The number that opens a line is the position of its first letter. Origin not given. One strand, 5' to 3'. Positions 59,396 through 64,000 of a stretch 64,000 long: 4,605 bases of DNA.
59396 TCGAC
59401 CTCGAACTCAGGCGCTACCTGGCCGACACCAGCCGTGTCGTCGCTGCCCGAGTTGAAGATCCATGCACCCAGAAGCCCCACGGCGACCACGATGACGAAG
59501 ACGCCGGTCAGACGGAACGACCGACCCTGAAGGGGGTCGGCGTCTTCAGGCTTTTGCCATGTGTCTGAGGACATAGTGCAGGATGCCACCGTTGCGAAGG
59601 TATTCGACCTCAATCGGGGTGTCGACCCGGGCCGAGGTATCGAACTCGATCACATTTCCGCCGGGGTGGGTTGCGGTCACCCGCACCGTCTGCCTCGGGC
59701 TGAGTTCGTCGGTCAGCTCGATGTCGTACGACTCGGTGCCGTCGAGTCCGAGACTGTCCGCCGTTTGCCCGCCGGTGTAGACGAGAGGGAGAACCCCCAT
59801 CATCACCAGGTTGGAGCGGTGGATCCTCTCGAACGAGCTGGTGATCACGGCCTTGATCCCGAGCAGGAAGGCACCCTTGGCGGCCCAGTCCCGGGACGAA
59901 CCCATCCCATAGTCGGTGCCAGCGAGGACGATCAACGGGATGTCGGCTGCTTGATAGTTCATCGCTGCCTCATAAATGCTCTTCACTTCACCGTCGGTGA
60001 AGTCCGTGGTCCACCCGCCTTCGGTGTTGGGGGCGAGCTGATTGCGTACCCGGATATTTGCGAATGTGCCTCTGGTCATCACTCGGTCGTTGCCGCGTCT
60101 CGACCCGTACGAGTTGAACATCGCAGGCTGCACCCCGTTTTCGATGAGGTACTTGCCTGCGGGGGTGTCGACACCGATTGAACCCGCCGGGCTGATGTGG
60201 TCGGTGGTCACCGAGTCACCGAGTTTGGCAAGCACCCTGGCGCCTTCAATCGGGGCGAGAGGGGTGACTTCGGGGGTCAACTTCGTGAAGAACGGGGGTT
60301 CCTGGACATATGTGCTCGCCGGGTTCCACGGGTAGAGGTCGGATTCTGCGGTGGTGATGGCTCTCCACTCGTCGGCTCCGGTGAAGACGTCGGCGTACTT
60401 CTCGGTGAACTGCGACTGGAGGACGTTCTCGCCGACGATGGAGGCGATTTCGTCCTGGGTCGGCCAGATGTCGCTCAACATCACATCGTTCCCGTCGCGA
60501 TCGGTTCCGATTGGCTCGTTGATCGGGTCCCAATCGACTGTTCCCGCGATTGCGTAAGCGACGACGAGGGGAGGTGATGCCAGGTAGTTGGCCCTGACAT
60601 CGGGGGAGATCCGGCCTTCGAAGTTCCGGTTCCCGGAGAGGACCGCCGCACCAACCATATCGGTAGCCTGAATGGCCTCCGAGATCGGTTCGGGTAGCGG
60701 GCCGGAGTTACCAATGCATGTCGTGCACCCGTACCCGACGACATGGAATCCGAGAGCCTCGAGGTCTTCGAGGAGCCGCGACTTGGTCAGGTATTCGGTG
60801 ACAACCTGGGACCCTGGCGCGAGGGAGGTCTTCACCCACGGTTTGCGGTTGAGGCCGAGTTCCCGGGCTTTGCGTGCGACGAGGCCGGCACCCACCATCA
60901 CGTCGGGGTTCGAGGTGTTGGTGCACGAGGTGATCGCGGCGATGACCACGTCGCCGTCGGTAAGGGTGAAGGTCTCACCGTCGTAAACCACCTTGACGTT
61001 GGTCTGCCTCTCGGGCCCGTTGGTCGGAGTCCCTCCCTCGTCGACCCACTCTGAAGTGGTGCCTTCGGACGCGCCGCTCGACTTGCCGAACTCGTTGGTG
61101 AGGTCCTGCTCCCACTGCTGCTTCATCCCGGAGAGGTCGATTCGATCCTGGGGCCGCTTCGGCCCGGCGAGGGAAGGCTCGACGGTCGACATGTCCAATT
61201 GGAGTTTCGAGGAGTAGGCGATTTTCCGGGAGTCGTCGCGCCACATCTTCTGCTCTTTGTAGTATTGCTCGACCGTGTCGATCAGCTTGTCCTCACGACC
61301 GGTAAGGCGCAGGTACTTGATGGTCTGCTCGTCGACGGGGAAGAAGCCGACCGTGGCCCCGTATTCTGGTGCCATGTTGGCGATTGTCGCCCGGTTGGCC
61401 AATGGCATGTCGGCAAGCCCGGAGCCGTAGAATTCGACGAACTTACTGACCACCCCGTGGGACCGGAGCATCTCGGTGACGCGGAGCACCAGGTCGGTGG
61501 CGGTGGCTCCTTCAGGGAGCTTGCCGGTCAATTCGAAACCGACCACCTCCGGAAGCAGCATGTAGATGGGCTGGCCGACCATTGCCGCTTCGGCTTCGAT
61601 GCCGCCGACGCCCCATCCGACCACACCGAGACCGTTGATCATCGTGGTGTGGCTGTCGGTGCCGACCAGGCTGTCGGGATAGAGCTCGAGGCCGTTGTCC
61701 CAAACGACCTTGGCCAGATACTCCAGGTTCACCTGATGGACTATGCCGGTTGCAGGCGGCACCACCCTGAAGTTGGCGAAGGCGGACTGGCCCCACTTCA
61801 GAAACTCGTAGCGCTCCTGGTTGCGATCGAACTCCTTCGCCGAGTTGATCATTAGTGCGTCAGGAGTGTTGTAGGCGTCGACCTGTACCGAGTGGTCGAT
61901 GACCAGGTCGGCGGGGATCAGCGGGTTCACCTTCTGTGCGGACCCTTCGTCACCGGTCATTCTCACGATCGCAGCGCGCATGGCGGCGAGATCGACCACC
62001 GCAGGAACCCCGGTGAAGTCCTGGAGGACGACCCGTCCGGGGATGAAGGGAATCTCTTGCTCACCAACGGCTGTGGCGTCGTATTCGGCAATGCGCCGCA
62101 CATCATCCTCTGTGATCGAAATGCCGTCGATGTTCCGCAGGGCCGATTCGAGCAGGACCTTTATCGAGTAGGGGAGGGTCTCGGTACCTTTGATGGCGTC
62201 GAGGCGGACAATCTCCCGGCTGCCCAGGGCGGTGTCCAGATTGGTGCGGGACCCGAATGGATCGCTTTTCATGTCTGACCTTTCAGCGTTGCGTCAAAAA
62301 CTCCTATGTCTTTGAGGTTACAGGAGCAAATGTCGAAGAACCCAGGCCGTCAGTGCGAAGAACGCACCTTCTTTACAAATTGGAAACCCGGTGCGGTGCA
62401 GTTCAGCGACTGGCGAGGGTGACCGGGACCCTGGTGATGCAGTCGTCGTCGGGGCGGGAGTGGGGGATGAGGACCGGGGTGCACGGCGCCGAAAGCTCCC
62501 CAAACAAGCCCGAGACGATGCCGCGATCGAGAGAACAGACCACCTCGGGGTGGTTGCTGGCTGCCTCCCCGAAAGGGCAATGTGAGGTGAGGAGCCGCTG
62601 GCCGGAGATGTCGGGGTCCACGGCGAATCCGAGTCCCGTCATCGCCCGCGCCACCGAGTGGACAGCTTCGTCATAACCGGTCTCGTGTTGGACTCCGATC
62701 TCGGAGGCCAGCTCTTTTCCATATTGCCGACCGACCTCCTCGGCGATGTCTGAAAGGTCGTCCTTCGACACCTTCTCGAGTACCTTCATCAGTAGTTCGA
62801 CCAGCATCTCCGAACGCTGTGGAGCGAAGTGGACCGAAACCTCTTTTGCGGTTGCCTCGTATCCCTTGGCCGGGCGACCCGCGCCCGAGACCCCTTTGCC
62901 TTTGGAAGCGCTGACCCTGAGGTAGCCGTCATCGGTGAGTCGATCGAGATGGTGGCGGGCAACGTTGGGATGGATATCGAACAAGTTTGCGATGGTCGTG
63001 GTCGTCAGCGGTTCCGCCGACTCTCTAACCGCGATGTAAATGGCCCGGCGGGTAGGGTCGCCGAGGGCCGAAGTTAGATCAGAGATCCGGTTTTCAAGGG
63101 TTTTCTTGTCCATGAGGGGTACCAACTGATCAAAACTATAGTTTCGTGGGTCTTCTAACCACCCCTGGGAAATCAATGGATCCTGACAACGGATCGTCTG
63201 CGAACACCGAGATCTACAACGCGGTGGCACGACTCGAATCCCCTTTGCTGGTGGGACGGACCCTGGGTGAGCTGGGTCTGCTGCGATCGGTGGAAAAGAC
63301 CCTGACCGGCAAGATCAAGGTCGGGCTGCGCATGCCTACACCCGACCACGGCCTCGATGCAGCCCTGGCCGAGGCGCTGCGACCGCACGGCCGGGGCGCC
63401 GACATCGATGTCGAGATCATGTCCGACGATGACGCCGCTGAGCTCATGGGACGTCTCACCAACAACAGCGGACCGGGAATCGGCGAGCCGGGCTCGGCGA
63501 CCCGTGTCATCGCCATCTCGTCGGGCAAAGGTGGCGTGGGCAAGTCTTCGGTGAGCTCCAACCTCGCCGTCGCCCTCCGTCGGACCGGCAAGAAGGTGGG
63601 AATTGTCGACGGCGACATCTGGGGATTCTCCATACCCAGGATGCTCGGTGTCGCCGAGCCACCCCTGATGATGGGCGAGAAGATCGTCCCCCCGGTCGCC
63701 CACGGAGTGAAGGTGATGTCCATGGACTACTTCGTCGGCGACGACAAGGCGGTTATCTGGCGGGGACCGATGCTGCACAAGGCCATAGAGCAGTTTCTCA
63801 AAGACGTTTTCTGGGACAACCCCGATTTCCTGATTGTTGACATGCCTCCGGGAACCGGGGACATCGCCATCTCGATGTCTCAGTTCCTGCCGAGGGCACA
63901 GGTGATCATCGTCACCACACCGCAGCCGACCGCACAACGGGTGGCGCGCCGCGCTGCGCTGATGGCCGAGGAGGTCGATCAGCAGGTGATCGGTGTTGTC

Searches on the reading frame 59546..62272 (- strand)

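Call 81: search_protein_families(library=pfam, proteins=[window:59546-62272:-], max_evalue=0.01)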
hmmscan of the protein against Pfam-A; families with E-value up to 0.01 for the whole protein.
window:59546-62272:- (908 aa): 2 families
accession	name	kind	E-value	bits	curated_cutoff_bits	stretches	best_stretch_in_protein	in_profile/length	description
PF00330.25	Aconitase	-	5.7e-163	543.6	28.7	1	67-577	7-463/463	Aconitase family (aconitate hydratase)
PF00694.25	Aconitase_C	-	1.9e-39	135.4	22.8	1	707-832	3-128/131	Aconitase C-terminal domain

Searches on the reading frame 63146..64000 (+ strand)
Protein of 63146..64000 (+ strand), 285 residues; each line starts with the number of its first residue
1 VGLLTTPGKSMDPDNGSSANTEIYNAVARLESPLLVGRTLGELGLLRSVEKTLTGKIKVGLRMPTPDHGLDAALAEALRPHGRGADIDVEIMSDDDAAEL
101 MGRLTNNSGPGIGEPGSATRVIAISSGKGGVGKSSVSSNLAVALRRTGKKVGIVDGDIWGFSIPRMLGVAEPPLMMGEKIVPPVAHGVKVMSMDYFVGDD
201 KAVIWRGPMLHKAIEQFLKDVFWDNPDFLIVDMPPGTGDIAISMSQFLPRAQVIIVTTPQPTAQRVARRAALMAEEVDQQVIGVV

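Call 81: search_protein_families(library=pfam, proteins=[window:63146-64000:+], max_evalue=0.01)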
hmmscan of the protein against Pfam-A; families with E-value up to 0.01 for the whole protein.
window:63146-64000:+ (285 aa): 9 families
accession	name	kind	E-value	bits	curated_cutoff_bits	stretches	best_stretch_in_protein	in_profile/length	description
PF10609.15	ParA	-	5.4e-67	226.2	27.1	1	119-285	3-171/246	NUBPL iron-transfer P-loop NTPase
PF13614.12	AAA_31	-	5.3e-11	43.2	27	1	119-157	1-39/177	AAA domain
PF01656.29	CbiA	-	7.7e-09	36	25.4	1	122-158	1-37/125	CobQ/CobB/MinD/ParA nucleotide binding domain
PF09140.17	MipZ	-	5.1e-06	26.4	20.7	1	121-187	2-67/262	ATPase MipZ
PF00142.24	Fer4_NifH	-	5.5e-05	23.2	25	1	122-157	3-37/271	4Fe-4S iron sulfur cluster binding proteins, NifH/frxC family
PF02374.21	ArsA_ATPase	-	7.2e-05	22.6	24.3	1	121-155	3-36/305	Anion-transporting ATPase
PF16575.11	CLP1_P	-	0.00063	20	26.6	1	127-201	1-72/188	mRNA cleavage and polyadenylation factor CLP1 P-loop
PF06564.18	CBP_BcsQ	-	0.0052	16.8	21.3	0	121-155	3-37/234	Cellulose biosynthesis protein BcsQ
PF03308.22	MeaB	-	0.0052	16.3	23.1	1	116-154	31-67/273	Methylmalonyl Co-A mutase-associated GTPase MeaB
